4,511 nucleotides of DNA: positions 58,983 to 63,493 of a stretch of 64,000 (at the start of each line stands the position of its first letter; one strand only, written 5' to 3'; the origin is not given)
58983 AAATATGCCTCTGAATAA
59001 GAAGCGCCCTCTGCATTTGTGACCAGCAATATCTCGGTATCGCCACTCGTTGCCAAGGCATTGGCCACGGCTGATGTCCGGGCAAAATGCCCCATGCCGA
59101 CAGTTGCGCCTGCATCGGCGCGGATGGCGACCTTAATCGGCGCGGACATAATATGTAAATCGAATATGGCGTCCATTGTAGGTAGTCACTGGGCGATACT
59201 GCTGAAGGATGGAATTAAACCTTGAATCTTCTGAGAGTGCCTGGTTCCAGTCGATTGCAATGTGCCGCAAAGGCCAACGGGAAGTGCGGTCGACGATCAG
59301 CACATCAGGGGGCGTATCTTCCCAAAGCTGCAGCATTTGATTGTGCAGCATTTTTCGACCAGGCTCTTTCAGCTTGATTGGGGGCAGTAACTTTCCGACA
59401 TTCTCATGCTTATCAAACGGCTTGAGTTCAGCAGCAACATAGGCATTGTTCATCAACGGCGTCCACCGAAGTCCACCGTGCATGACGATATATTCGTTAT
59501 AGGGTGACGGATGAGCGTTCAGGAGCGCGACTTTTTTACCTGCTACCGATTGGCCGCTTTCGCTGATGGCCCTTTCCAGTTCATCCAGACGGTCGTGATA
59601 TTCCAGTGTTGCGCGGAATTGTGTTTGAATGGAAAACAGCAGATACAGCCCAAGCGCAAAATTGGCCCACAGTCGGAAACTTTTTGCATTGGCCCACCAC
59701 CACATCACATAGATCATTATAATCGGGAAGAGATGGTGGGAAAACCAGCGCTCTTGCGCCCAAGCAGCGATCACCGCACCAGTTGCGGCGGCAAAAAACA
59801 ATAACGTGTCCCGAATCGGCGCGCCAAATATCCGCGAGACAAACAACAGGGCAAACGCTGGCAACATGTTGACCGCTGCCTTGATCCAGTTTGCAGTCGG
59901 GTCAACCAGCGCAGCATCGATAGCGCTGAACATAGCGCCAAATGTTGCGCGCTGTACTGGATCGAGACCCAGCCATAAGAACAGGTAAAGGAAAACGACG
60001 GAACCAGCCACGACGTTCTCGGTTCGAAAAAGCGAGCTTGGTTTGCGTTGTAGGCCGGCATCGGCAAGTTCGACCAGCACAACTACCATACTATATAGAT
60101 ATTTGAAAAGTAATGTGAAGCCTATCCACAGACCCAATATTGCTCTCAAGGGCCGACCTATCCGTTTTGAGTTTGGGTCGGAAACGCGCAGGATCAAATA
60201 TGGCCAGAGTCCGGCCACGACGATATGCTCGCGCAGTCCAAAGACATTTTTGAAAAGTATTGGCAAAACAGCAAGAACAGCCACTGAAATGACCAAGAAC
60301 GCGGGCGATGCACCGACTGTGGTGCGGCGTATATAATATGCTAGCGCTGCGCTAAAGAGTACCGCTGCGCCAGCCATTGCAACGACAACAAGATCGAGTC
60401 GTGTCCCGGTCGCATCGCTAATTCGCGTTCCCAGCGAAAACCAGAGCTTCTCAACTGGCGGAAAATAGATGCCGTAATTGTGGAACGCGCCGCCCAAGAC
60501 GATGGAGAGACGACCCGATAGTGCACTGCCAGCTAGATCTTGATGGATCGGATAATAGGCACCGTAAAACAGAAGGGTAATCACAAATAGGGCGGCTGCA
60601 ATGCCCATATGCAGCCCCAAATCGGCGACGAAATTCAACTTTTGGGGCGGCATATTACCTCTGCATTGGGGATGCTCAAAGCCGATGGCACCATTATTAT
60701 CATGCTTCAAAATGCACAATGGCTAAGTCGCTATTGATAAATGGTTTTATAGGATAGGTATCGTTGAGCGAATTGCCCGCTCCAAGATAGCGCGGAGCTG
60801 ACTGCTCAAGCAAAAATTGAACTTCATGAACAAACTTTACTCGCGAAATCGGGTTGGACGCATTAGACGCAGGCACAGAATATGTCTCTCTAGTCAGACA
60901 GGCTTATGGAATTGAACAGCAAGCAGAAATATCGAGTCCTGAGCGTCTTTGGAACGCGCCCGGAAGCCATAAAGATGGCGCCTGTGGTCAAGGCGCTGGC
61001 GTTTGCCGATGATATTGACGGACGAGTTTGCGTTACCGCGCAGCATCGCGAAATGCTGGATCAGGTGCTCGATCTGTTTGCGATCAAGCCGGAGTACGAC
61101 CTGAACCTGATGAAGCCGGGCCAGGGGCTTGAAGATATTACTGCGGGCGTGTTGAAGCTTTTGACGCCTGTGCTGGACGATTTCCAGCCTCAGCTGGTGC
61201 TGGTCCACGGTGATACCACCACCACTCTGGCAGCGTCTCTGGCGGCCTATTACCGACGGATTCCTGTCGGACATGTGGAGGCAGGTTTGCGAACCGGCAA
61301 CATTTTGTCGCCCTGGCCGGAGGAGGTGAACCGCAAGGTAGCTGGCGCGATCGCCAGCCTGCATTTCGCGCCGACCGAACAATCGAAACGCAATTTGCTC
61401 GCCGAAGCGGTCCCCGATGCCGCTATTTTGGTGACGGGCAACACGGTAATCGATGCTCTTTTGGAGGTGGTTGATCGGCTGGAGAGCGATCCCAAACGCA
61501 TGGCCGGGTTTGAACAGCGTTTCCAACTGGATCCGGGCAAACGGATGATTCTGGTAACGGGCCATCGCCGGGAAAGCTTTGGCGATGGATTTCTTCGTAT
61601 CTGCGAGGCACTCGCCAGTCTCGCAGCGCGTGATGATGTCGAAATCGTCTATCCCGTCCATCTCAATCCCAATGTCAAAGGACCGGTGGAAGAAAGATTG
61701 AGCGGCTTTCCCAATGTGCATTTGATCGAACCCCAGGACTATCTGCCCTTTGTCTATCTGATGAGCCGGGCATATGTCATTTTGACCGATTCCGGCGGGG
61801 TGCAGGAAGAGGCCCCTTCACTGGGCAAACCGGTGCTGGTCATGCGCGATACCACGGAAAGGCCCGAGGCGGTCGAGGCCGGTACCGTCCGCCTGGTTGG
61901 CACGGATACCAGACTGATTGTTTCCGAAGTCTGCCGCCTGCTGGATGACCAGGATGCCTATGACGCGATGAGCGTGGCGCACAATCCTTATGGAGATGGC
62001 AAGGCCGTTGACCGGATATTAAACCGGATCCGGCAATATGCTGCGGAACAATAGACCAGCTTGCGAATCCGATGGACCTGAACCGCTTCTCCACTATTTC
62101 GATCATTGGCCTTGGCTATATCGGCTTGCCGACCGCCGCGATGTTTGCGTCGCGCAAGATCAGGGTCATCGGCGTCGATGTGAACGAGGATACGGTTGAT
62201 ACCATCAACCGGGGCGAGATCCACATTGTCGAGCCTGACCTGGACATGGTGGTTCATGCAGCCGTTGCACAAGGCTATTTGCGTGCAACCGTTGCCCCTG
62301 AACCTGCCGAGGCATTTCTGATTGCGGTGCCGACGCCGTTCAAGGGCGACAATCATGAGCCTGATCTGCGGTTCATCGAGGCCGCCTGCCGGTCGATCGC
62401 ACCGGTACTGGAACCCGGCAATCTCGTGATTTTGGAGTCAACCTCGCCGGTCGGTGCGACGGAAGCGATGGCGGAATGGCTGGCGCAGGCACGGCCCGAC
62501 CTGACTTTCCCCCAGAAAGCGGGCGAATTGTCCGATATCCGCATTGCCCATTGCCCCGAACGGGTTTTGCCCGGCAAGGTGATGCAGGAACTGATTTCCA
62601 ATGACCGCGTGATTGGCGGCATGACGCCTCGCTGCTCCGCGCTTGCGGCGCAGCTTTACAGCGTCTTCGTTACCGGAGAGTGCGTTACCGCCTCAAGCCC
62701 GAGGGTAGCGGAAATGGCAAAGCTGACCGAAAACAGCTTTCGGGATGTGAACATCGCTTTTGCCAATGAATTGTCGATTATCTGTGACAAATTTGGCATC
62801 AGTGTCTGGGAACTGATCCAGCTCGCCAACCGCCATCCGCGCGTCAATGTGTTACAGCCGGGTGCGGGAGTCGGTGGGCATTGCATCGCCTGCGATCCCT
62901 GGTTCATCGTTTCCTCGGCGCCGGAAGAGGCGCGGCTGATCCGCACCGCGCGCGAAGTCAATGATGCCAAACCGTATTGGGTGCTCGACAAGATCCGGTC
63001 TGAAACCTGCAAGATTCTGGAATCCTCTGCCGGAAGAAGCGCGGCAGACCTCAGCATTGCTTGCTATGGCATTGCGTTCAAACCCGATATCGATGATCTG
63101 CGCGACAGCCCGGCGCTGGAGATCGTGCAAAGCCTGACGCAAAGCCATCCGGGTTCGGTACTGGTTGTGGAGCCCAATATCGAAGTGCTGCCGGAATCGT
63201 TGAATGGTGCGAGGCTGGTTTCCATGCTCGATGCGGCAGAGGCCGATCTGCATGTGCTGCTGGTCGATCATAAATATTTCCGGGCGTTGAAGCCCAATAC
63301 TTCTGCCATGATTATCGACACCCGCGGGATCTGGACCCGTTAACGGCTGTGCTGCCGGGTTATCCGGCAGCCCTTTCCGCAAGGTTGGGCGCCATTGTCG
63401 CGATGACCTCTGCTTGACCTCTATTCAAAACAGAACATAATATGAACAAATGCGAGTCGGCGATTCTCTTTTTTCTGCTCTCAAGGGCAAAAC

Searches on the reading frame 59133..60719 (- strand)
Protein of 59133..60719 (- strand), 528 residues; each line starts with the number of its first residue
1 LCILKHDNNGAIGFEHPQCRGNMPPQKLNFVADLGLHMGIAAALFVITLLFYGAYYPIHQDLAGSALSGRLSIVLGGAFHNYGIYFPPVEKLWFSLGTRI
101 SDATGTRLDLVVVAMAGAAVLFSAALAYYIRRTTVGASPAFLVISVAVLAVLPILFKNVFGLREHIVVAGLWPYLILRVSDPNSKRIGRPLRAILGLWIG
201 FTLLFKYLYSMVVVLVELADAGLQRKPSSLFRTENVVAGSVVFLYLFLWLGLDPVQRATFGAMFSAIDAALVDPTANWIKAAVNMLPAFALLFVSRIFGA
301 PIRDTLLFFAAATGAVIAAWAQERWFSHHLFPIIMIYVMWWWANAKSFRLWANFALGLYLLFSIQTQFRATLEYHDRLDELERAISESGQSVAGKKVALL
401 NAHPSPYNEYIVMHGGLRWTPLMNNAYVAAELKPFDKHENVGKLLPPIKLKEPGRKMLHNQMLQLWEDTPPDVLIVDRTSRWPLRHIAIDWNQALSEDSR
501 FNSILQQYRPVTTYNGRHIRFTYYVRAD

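Call 3: search_protein_families(library=pfam, proteins=[window:59133-60719:-], max_evalue=1)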
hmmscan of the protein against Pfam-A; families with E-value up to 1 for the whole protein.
window:59133-60719:- (528 aa): 0 families

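Call 4: search_protein_families(library=ncbifam, proteins=[window:59133-60719:-], max_evalue=1)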
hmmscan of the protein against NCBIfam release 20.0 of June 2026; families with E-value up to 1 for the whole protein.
window:59133-60719:- (528 aa): 0 families

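Call 45: find_homologous_proteins(query=window:59133-60719:-, max_evalue=0.001)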
Query window:59133-60719:- (528 aa): 217 proteins with E <= 0.001 among 8000 candidates; the best 120 are listed.
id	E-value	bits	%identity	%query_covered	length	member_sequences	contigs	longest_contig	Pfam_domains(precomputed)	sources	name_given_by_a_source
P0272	0.0e+0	1141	100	96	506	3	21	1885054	-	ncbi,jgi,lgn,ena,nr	ncbi:MAG: hypothetical protein IPG54_08385 [Sphingomonadales bacterium]|jgi:hypothetical protein|nr:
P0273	2.5e-274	929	79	96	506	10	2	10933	-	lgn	-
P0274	3.2e-273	925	78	96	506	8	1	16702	-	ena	-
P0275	3.6e-233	793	67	100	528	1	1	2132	-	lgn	-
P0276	7.8e-221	752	65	94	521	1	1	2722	-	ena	-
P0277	2.7e-215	734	62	97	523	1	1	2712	-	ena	-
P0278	2.1e-214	731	64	94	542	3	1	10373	-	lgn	-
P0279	2.2e-210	718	61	96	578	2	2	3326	-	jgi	jgi:hypothetical protein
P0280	1.5e-206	705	63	93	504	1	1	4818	-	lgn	-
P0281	3.5e-206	704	63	94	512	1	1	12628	-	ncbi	-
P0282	2.7e-205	701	63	94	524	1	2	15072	-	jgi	-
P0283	4.6e-205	700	62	95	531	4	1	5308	-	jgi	jgi:hypothetical protein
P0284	1.5e-204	699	61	94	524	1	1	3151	-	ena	-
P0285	2.8e-204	698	61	94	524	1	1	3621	-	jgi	jgi:hypothetical protein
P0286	4.7e-203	694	61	95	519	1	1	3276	-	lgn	-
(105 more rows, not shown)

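Call 48: search_solved_structures(query=A5, max_evalue=10, show_alignments=2)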
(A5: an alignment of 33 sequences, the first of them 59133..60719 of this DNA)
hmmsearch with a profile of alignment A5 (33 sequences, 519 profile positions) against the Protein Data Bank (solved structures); distinct sequences matched with E-value up to 10: 2.
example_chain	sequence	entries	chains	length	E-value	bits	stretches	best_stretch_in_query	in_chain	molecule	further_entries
8eat_B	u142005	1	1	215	0.071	14.6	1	323-388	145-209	Vacuolar ATPase assembly integral membrane protein VPH2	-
2k7r_A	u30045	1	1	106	0.49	11.9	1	442-515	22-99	Primosomal protein dnaI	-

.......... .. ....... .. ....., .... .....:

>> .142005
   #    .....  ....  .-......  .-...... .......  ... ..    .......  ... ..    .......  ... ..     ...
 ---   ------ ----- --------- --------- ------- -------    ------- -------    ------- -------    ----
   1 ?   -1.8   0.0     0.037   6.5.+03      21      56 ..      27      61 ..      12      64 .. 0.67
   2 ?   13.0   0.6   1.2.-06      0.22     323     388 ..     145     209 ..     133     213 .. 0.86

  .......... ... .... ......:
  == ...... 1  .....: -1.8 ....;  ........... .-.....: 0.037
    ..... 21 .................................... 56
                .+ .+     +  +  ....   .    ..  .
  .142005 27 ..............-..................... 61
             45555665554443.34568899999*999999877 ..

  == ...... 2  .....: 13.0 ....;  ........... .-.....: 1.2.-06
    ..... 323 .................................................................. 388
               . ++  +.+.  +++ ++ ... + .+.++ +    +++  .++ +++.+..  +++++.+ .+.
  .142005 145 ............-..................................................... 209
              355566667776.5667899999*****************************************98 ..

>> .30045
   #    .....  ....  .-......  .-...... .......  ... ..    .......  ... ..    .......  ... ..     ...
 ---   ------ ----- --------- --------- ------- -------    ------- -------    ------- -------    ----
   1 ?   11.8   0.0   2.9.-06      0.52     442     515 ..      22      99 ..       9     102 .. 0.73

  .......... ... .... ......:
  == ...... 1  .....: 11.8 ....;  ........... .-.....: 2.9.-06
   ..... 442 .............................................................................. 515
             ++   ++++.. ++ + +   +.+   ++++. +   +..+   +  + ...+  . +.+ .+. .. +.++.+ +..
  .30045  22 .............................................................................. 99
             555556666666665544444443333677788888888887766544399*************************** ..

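Call 56: predict_structure(alignment_id=A5)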
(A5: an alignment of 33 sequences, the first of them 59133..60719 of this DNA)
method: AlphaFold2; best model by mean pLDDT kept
length: 528 residues; sequences in the alignment: 33
mean_pLDDT: 89.7   pTM: 0.88
mean pLDDT of the five models: 89.7, 88.7, 88.1, 87.3, 87.3
residues with pLDDT >= 90: 405; 70-90: 91; 50-70: 6; < 50: 26
segments of 3 or more residues with pLDDT < 50: 1-25
pLDDT, mean of each block of 10 residues (from residue 1): 30 34 51 90 97 93 94 89 82 96 96 98 97 93 97 94 97 96 91 97 95 97 92 96 93 83 84 92 95 94 96 97 89 96 92 92 90 90 95 95 89 94 84 93 92 91 93 91 87 94 95 93 93
secondary structure, 60 per line:
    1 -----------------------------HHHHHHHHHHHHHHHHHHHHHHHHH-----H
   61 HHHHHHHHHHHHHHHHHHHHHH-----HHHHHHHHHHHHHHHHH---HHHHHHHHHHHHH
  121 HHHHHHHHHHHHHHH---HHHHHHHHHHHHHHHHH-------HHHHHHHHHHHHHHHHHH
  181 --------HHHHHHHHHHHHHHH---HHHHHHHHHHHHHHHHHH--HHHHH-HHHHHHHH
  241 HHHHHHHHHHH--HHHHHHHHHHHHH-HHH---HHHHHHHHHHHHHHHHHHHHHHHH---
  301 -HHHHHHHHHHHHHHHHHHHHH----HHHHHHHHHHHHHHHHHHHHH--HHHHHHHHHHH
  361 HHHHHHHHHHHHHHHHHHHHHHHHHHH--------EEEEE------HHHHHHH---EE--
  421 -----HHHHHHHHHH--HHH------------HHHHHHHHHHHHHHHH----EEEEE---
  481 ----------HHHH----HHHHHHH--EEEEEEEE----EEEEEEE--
elements in order: H30-54 H60-82 H88-104 H108-135 H139-155 H163-180 H189-203 H207-224 H227-231 H233-251 H254-266 H274-297 H302-322 H327-347 H350-387 E396-400 H407-413 H426-435 H453-468 E473-477 H491-494 H499-505 E508-515 E520-526

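Call 60: fold_search(model_id=the predicted structure, library=pdb)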
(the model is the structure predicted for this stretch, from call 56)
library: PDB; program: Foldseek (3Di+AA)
matches with E <= 10: 277; with E <= 0.001: 2
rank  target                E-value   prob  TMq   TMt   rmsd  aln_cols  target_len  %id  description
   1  6w98_A                6.7e-04  1.00  0.37  0.19  12.3       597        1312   12  Single-Particle Cryo-EM Structure of Arabinofuranosyltransferase AftD from Mycobacteria (released 2020-05-13)
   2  6ezn_F                9.3e-04  1.00  0.41  0.35  14.6       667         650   11  Cryo-EM structure of the yeast oligosaccharyltransferase (OST) complex (released 2018-01-17)
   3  6ftg_5                2.0e-03  1.00  0.39  0.34  15.5       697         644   11  Subtomogram average of OST-containing ribosome-translocon complexes from canine rough microsomal membranes (released 2018-03-21)
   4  8b6l_I                3.3e-03  1.00  0.39  0.32  14.7       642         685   11  Subtomogram average of the human Sec61-TRAP-OSTA-translocon (released 2022-12-07)
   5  6wby                  1.4e-02  1.00  0.43  0.22  10.1       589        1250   12  Single-Particle Cryo-EM Structure of Arabinofuranosyltransferase AftD from Mycobacteria, Mutant R1389S Class 2 (released 2020-05-13)
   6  3rce_A                1.2e-01  0.90  0.33  0.27  14.8       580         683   12  Bacterial oligosaccharyltransferase PglB (released 2011-06-15)
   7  9s6r_A                1.4e-01  0.98  0.35  0.44  10.5       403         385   14  Ternary cryo-EM structure of yeast ALG3 with Dol25-PP-GlcNAc2Man5, Dol25-P-Man, and Fab (released 2026-03-18)
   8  9qzq_A                2.1e-01  0.14  0.11  0.16  21.9       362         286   11  CryoEM structure of nanodisc-reconstituted human NTCP in complex with grafted NTCP_Nb1 and NabFab (released 2025-11-05)
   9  6wbx                  2.3e-01  0.92  0.42  0.21  10.4       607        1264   13  Single-Particle Cryo-EM Structure of Arabinofuranosyltransferase AftD from Mycobacteria, Mutant R1389S Class 1 (released 2020-05-13)
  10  7xjj_E                5.3e-01  0.14  0.11  0.17  20.1       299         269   12  Cryo-EM structure of the galanin-bound GALR1-miniGo complex (released 2023-05-03)
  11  8png_B                7.1e-01  0.10  0.12  0.11  19.4       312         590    9  Crystal structure of the apo acyl-CoA dehydrogenase FadE2 (PA0508) from Pseudomonas aeruginosa (released 2025-01-15)
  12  6p25_A                7.7e-01  0.80  0.26  0.20   6.8       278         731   15  Structure of S. cerevisiae protein O-mannosyltransferase Pmt1-Pmt2 complex bound to the sugar donor and a peptide acce (released 2019-07-10)
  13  8png_A                8.4e-01  0.09  0.11  0.10  18.8       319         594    9  Crystal structure of the apo acyl-CoA dehydrogenase FadE2 (PA0508) from Pseudomonas aeruginosa (released 2025-01-15)
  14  8e6i                  8.7e-01  0.07  0.10  0.13  21.1       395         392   16  X-ray structure of the Deinococcus radiodurans Nramp/MntH divalent transition metal transporter M230A mutant in an inwar (released 2023-05-03)
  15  7lrh_A                9.9e-01  0.21  0.12  0.24  12.2       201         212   11  C-terminal domain of RibD from Brucella abortus (5-amino-6-ribosylamino-2,4(1H,3H)-pyrimidinedione 5'-phosphate reduct (released 2022-03-16)
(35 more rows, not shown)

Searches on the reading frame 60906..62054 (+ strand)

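Call 68: search_protein_families(library=pfam, proteins=[window:60906-62054:+], max_evalue=0.001)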
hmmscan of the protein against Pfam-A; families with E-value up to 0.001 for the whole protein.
window:60906-62054:+ (382 aa): 1 family
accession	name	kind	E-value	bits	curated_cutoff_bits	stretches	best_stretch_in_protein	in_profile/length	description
PF02350.25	Epimerase_2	-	3e-119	398.4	30.6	1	32-375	4-346/347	UDP-N-acetylglucosamine 2-epimerase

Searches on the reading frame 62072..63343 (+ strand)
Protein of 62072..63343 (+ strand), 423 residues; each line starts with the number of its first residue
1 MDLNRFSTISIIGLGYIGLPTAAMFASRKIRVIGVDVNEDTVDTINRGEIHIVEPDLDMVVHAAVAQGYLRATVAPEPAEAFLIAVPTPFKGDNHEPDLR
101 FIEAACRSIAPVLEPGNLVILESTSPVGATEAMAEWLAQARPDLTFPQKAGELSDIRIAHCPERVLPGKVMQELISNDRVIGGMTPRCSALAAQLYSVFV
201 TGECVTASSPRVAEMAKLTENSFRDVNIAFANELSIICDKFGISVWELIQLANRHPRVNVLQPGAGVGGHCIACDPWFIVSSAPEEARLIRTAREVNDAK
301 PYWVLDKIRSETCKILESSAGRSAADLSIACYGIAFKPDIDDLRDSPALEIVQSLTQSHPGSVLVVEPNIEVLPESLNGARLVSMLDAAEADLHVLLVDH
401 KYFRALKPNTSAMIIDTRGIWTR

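Call 68: search_protein_families(library=pfam, proteins=[window:62072-63343:+], max_evalue=0.001)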
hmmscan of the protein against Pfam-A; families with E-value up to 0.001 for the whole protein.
window:62072-63343:+ (423 aa): 4 families
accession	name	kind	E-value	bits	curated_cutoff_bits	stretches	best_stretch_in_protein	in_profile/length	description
PF03721.20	UDPG_MGDP_dh_N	-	3.8e-53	180.3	27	1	8-190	2-181/187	UDP-glucose/GDP-mannose dehydrogenase family, NAD binding domain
PF00984.24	UDPG_MGDP_dh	-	3.8e-28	97.9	25.4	1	212-298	2-93/94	UDP-glucose/GDP-mannose dehydrogenase family, central domain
PF03720.21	UDPG_MGDP_dh_C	-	3.2e-15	56.8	30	1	330-422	1-102/103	UDP-glucose/GDP-mannose dehydrogenase family, UDP binding domain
PF03446.21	NAD_binding_2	-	0.00019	21.9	21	0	8-139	1-109/161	NAD binding domain of 6-phosphogluconate dehydrogenase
